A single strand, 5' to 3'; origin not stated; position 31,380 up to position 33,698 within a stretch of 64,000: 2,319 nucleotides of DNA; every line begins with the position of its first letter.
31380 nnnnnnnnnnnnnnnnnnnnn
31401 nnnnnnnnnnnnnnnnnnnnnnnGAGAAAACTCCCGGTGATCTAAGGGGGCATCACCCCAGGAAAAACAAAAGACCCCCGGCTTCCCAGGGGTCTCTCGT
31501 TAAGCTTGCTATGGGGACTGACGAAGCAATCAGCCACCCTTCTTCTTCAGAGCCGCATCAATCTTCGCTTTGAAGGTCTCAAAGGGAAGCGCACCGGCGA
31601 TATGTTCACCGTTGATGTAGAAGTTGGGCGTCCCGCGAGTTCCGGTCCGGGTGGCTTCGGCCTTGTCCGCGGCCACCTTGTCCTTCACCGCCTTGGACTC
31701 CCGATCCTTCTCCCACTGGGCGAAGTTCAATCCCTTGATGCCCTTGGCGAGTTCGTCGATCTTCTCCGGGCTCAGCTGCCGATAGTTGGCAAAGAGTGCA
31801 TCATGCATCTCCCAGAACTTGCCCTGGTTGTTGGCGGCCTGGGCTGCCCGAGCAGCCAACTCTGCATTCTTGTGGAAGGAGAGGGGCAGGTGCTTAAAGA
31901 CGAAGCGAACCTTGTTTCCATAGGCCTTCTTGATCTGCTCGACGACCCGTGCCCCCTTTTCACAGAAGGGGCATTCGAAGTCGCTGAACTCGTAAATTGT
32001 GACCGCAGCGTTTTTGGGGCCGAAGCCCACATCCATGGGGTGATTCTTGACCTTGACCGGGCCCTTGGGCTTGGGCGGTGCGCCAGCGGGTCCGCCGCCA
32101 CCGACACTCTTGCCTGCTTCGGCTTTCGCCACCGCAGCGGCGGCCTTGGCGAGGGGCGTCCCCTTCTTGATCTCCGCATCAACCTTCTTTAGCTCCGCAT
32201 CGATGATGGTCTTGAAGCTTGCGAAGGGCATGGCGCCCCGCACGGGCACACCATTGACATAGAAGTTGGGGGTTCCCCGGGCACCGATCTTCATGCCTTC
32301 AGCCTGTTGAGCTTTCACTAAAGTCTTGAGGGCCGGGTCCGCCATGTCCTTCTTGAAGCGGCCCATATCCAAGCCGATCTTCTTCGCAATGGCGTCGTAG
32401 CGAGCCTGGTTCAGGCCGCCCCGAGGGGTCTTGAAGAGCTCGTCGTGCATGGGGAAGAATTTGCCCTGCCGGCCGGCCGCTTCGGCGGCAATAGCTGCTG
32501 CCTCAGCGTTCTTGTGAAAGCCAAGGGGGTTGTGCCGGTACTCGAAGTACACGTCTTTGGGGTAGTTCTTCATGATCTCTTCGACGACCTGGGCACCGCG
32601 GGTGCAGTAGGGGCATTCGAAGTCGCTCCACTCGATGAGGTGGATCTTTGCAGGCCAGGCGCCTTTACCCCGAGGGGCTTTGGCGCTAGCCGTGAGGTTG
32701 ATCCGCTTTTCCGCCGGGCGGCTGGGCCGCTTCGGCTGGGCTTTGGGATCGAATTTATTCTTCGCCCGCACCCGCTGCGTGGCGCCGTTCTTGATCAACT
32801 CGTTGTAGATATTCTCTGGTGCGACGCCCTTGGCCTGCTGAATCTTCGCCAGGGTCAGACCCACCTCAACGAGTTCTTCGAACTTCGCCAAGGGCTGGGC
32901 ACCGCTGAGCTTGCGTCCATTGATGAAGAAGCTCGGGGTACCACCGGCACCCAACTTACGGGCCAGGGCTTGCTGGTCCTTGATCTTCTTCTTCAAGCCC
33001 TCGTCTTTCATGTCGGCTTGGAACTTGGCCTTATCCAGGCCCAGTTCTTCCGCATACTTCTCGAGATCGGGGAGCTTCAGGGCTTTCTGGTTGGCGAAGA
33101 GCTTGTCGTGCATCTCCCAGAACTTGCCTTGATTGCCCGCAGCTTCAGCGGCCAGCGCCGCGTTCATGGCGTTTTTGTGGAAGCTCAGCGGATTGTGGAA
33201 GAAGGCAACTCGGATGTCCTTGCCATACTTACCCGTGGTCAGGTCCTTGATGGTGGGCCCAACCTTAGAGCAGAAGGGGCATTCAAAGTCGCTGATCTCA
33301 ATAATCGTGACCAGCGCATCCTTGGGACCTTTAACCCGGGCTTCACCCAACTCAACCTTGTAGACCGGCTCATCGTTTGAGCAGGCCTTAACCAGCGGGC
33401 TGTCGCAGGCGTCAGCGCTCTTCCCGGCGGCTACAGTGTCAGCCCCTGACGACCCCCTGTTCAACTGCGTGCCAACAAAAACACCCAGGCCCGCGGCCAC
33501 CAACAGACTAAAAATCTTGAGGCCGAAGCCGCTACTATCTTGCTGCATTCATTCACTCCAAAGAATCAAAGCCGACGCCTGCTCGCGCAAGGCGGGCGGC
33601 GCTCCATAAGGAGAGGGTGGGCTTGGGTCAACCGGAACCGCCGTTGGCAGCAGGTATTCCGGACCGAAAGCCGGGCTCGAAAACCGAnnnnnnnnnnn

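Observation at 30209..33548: Two adjacent secreted proteins built from 2 and 3 tandem DsbA-like thioredoxin modules (five CxxC modules in 3.3 kb)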

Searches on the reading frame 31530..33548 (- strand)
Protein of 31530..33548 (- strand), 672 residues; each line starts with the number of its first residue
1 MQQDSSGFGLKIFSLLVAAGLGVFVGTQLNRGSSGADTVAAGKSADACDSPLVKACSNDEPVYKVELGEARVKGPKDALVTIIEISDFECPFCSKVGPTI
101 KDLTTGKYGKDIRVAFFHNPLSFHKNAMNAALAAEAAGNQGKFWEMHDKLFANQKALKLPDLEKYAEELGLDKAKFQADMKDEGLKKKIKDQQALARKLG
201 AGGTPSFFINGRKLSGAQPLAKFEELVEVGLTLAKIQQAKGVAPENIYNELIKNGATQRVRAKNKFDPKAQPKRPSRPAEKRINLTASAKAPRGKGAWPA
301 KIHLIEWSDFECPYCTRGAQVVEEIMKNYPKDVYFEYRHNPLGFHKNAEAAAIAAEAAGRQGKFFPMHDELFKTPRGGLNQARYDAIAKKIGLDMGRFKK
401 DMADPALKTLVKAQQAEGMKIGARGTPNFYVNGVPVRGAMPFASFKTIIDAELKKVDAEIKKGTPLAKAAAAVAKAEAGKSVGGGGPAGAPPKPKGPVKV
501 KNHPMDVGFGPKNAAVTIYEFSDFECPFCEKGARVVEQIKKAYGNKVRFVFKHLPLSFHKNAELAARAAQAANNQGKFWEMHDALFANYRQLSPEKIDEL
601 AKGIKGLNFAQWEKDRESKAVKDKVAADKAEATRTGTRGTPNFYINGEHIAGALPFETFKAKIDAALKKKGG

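Call 3: search_protein_families(library=pfam, proteins=[window:31530-33548:-], max_evalue=0.01)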
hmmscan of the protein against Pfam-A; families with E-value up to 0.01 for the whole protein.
window:31530-33548:- (672 aa): 10 families
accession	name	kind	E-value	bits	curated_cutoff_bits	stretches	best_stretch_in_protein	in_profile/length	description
PF13462.12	Thioredoxin_4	-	1.9e-71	240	23.2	3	505-665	4-165/165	Thioredoxin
PF01323.26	DSBA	-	7.6e-61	205.7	25.6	3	82-226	2-189/191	DSBA-like thioredoxin domain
PF13098.12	Thioredoxin_2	-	2.2e-16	60.5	27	2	85-226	12-103/104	Thioredoxin-like domain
PF13743.12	Thioredoxin_5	-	2.8e-10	40.7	27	1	128-209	75-163/186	Thioredoxin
PF05605.18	zf-Di19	-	7.9e-06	26.5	27.5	0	523-536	2-15/54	Drought induced 19 protein (Di19), zinc-binding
PF13192.12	Thioredoxin_3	-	3.2e-05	24.3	24.8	0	187-221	34-68/76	Thioredoxin domain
PF24440.1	DUF7559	-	4.5e-05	24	27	0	307-319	33-45/52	Family of unknown function (DUF7559)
PF00462.30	Glutaredoxin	-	0.0014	19.3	22.9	0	629-650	39-60/60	Glutaredoxin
PF13728.12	TraF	-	0.0078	16.5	23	0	521-550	136-165/224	F plasmid transfer operon protein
PF05129.18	Zn_ribbon_Elf1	-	0.0079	16.7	29.8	0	523-542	22-41/79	Transcription elongation factor Elf1 like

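Call 4: search_protein_families(library=ncbifam, proteins=[window:31530-33548:-], max_evalue=0.01)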
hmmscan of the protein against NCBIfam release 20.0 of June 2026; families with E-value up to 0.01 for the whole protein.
window:31530-33548:- (672 aa): 12 families
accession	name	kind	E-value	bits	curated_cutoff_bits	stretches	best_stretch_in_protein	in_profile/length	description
NF041057.1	Rcas_1661_fam_Se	equivalog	2.6e-76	256.4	190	3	505-665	80-246/247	Rcas_1661 family thioredoxin-like (seleno)lipoprotein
NF047695.1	ThlDiSintDsbAHaem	equivalog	1.6e-18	66.8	290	2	516-649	40-177/206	thiol:disulfide interchange protein DsbA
NF052402.1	ThlOxiredEpsilon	equivalog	3.3e-10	40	370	1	500-597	114-213/236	bifunctional thiol oxidoreductase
NF008198.0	PRK10954.1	equivalog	1.1e-09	38.3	279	0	303-433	40-175/207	thiol:disulfide interchange protein DsbA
TIGR00411.1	redox_disulf_1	equivalog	4e-09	36.4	92.75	0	518-548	3-33/82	MJ0307 family thioredoxin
NF008657.0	PRK11657.1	equivalog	1.9e-08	33.8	124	1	510-645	113-225/251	thiol:disulfide interchange protein DsbG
NF033782.1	lipoprot_Omp28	subfamily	6.5e-07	28.8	150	1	513-563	37-89/264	Omp28 family outer membrane lipoprotein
TIGR02180.1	GRX_euk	equivalog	1.4e-05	25.2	87.25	0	633-653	48-68/84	glutaredoxin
NF008401.0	PRK11200.1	equivalog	0.00016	21.7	84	0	311-337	10-35/87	GrxA family glutaredoxin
TIGR02190.1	GlrX-dom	hypoth_equivalog_domain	0.00021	21.2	99.3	0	634-653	52-71/79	glutaredoxin-family domain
NF040730.1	CxCC_doxin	equivalog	0.00057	19.6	65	0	525-548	10-33/83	thioredoxin-like (seleno)protein SaoT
TIGR02738.1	TrbB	equivalog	0.0062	16.2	132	0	89-104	61-76/153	type-F conjugative transfer system pilin assembly thiol-disulfide isomerase TrbB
